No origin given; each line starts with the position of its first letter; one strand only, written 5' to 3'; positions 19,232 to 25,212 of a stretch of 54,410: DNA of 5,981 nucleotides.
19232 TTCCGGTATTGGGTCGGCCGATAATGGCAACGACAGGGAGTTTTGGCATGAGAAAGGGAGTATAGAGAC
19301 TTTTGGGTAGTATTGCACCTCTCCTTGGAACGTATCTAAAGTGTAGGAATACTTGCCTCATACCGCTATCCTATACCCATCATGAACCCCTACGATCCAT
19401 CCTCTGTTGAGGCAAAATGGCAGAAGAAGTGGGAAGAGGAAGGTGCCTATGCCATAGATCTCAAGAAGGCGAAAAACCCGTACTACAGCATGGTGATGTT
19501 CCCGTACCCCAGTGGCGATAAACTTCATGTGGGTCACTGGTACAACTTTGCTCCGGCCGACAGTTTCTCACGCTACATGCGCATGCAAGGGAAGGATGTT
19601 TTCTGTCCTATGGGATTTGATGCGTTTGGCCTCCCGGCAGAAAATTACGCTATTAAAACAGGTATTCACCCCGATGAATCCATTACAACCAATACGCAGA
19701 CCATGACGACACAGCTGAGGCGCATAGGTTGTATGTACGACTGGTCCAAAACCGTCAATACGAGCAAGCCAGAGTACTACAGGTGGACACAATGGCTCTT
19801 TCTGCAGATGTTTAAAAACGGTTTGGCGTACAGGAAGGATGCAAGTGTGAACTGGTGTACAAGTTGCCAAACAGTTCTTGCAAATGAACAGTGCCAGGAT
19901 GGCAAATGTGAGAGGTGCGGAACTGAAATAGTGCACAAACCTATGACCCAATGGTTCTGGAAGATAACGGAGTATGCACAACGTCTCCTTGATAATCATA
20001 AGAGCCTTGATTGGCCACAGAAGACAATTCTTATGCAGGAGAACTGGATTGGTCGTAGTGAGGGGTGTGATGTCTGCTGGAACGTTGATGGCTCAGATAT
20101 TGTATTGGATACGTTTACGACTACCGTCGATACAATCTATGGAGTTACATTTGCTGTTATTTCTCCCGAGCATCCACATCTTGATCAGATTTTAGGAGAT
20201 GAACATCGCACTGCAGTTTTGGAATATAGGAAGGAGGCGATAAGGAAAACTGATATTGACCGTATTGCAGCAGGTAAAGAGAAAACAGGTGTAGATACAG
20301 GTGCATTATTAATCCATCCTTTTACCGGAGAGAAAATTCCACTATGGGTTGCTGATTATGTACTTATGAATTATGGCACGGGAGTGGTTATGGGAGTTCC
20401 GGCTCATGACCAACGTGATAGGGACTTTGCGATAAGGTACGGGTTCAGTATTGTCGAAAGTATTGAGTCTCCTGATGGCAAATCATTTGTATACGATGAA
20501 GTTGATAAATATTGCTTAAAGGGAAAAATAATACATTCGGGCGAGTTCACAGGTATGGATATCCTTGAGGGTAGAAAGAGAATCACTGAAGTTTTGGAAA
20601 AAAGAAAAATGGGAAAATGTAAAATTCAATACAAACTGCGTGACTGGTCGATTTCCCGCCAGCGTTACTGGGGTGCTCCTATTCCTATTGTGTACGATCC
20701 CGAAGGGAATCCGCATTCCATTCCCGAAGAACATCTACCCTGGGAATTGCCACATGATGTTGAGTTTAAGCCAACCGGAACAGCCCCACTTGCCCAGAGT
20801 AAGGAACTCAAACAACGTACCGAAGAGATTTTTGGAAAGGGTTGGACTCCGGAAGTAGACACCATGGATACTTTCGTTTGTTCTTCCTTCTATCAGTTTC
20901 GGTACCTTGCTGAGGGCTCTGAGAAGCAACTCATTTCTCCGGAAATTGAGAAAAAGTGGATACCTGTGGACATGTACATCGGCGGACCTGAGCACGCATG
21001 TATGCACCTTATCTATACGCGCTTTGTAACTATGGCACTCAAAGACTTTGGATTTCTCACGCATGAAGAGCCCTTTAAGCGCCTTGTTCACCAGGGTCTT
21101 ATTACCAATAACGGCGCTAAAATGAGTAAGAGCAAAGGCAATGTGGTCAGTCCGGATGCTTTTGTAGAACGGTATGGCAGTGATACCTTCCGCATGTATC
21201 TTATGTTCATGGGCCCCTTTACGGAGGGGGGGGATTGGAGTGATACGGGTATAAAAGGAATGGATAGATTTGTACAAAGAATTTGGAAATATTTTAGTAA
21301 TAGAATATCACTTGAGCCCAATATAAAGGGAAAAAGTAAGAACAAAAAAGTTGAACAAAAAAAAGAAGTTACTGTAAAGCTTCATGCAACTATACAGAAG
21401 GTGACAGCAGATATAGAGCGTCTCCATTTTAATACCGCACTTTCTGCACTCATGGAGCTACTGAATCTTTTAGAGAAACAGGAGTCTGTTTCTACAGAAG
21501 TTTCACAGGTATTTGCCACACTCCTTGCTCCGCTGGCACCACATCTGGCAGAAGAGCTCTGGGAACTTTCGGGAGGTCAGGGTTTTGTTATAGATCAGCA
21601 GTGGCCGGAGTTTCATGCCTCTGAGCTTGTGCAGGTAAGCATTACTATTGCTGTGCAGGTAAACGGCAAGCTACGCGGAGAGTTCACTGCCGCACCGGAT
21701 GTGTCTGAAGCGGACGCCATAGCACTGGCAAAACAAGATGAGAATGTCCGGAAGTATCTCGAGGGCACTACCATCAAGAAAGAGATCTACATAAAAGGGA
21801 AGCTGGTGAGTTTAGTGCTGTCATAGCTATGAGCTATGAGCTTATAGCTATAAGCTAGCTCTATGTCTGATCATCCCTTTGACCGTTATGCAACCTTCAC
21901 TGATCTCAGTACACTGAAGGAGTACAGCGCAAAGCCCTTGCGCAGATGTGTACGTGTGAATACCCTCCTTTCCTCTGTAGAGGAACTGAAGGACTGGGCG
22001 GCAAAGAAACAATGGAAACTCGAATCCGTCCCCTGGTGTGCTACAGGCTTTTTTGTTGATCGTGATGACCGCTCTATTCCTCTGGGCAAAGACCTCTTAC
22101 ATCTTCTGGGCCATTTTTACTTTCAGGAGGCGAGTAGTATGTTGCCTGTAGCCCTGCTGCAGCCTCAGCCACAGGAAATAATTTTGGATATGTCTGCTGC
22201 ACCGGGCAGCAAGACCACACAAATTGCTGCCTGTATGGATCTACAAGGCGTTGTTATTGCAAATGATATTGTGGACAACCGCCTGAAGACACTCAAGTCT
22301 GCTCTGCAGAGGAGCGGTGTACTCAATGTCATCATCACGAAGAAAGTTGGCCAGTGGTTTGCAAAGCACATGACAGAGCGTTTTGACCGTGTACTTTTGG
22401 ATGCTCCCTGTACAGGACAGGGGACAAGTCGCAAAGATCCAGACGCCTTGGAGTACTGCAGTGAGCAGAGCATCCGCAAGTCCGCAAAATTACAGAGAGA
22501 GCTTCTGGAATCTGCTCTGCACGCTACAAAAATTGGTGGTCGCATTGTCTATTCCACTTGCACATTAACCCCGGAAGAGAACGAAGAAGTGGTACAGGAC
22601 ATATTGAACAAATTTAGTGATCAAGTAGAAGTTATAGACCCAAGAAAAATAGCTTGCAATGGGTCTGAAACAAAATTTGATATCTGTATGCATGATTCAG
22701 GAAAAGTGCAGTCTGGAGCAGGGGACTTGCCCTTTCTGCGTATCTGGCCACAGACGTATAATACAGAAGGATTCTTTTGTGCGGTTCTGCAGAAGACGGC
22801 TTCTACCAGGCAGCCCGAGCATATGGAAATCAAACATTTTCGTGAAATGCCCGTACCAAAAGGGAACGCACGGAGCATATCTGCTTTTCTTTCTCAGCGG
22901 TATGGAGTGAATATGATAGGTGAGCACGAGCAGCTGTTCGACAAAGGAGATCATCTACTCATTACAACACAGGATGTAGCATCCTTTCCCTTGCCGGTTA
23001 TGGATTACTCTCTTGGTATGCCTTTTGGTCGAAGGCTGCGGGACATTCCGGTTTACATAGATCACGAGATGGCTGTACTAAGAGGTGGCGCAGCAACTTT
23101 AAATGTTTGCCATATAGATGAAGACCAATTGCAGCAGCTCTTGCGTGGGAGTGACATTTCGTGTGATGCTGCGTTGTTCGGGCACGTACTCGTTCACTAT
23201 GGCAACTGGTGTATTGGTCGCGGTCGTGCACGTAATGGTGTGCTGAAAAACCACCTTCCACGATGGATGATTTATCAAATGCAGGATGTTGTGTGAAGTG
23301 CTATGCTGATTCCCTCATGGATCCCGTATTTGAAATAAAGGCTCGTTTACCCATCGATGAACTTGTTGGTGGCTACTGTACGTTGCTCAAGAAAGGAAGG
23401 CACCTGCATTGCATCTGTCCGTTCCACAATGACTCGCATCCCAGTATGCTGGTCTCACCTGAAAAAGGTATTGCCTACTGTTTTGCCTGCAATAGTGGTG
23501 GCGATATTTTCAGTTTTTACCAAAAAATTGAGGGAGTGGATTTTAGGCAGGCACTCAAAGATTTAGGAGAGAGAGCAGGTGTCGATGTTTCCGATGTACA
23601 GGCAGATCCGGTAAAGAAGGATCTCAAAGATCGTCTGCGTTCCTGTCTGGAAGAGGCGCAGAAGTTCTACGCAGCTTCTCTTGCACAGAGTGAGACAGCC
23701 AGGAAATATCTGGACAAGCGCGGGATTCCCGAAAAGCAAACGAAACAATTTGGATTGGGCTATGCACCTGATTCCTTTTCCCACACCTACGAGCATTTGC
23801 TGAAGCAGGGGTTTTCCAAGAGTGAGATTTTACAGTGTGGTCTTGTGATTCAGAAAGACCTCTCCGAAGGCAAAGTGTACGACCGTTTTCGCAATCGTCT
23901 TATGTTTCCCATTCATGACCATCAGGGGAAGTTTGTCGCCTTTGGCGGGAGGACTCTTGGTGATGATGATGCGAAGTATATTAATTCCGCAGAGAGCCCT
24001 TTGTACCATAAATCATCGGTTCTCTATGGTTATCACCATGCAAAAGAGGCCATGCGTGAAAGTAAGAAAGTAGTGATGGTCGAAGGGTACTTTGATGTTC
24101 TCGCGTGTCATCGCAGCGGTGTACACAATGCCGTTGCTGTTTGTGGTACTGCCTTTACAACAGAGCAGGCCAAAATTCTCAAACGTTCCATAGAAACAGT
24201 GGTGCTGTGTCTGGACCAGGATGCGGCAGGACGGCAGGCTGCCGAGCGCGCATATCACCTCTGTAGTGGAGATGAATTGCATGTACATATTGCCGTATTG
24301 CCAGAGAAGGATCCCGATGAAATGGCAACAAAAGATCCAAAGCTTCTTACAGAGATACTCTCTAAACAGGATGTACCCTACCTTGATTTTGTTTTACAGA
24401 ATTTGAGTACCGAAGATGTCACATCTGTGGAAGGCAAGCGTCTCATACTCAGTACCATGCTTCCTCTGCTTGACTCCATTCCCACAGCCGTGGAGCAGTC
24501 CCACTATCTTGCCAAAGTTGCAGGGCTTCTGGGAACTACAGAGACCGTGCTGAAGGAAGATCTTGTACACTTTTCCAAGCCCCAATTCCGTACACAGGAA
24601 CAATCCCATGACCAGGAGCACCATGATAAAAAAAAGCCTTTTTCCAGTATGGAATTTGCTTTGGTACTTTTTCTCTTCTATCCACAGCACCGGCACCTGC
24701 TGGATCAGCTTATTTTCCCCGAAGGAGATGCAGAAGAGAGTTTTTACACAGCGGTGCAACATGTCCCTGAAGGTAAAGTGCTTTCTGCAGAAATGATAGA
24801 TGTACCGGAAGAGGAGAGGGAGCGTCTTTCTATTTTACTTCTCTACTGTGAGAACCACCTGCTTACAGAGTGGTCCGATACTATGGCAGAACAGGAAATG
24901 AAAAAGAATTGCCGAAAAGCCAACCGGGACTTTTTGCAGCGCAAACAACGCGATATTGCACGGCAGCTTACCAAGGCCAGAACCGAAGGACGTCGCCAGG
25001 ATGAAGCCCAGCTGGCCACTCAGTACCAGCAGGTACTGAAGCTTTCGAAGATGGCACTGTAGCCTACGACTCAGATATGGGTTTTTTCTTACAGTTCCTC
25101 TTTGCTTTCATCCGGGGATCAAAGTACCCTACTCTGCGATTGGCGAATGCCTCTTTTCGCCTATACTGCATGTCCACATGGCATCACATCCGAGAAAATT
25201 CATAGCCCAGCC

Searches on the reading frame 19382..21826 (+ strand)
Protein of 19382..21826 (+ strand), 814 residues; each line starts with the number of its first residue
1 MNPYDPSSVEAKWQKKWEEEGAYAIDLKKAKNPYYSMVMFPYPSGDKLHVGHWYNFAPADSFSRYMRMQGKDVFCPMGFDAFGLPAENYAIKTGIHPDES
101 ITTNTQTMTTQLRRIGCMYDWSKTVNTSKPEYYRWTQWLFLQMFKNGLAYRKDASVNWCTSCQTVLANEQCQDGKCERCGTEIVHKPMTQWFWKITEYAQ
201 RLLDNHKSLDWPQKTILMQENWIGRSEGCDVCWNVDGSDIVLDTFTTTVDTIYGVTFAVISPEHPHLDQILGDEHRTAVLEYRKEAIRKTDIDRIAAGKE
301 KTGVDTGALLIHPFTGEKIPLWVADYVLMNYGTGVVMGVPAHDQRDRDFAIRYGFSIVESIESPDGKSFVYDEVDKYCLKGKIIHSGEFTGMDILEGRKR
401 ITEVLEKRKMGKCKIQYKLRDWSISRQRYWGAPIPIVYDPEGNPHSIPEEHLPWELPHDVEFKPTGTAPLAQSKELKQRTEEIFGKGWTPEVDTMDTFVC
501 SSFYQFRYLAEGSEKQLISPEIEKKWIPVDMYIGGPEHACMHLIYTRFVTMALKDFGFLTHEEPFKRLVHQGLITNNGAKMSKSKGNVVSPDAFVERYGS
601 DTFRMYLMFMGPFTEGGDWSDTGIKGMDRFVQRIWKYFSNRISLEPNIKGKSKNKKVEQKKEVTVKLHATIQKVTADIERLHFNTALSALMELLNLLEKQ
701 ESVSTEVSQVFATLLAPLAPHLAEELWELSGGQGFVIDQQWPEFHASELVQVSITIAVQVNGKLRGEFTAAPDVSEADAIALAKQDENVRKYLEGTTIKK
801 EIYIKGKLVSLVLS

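Call 39: search_protein_families(library=pfam, proteins=[window:19382-21826:+], max_evalue=0.001)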
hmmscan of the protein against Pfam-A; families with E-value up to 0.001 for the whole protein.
window:19382-21826:+ (814 aa): 5 families
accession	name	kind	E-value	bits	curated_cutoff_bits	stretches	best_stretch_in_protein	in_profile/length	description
PF13603.12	tRNA-synt_1_2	-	3.1e-56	190.3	25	1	220-405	1-184/185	Leucyl-tRNA synthetase, editing domain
PF00133.28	tRNA-synt_1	-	1e-48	166.6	22.7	2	12-215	1-216/414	tRNA synthetases class I (I, L, M and V)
PF09334.17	tRNA-synt_1g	-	1.4e-34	119.9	20.1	2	40-182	7-145/391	tRNA synthetases class I (M)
PF08264.19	Anticodon_1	-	1.7e-18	67.3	25.1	1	661-773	2-141/148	Anticodon-binding domain of tRNA ligase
PF01406.26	tRNA-synt_1e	-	4e-05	23.6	27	1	562-609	235-282/301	tRNA synthetases class I (C) catalytic domain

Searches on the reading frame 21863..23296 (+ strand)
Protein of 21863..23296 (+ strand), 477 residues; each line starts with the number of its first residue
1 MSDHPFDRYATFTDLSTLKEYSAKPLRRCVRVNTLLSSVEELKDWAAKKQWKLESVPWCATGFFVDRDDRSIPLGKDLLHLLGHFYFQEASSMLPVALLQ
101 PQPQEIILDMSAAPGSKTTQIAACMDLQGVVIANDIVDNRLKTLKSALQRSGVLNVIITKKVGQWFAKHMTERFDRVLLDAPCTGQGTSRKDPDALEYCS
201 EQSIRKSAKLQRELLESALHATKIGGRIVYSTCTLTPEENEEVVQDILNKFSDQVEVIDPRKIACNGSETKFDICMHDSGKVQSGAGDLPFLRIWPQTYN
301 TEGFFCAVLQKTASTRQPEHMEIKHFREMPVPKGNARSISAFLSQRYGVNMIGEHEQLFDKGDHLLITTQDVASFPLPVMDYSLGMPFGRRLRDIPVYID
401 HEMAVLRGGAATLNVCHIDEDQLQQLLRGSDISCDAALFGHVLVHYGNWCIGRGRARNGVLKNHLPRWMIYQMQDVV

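Call 39: search_protein_families(library=pfam, proteins=[window:21863-23296:+], max_evalue=0.001)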
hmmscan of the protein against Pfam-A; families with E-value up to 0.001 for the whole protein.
window:21863-23296:+ (477 aa): 4 families
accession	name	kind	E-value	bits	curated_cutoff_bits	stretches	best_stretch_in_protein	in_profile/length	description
PF01189.24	Methyltr_RsmB-F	-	1.6e-53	181.8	27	1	97-310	2-199/199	16S rRNA methyltransferase RsmB/F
PF17125.10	Methyltr_RsmF_N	-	1.6e-13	51.3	34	1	19-90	22-86/86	N-terminal domain of 16S rRNA methyltransferase RsmF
PF13636.12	Methyltranf_PUA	-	7.6e-09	35.9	27.6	1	427-468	5-46/49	RNA-binding PUA-like domain of methyltransferase RsmF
PF10354.15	BMT5-like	-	0.00074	20.3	24.7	0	120-242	26-137/168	rRNA (uridine-N3-)-methyltransferase BTM5-like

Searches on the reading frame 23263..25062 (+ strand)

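Call 39: search_protein_families(library=pfam, proteins=[window:23263-25062:+], max_evalue=0.001)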
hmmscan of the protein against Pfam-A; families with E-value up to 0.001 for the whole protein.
window:23263-25062:+ (599 aa): 7 families
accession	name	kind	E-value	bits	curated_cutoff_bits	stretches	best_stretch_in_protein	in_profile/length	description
PF08275.17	DNAG_N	-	7e-41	139.7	26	1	135-261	1-128/128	DNA primase catalytic core, N-terminal domain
PF01807.25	Zn_ribbon_DnaG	-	2.5e-24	85.4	24.9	1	24-111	8-95/98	CHC2 zinc finger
PF13155.12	Toprim_2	-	8.3e-22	77.8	22.1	1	271-354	1-87/88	Toprim-like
PF13662.12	Toprim_4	-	1.7e-18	67.1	25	1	269-341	2-81/85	Toprim domain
PF01751.28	Toprim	-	3.3e-12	46.9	23.1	1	270-344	2-94/96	Toprim domain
PF13362.12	Toprim_3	-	5.1e-09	36.9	27.2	1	270-355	2-89/95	Toprim domain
PF10410.14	DnaB_bind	-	1.7e-07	31.9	20.6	1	375-426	2-54/56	DnaB-helicase binding domain of primase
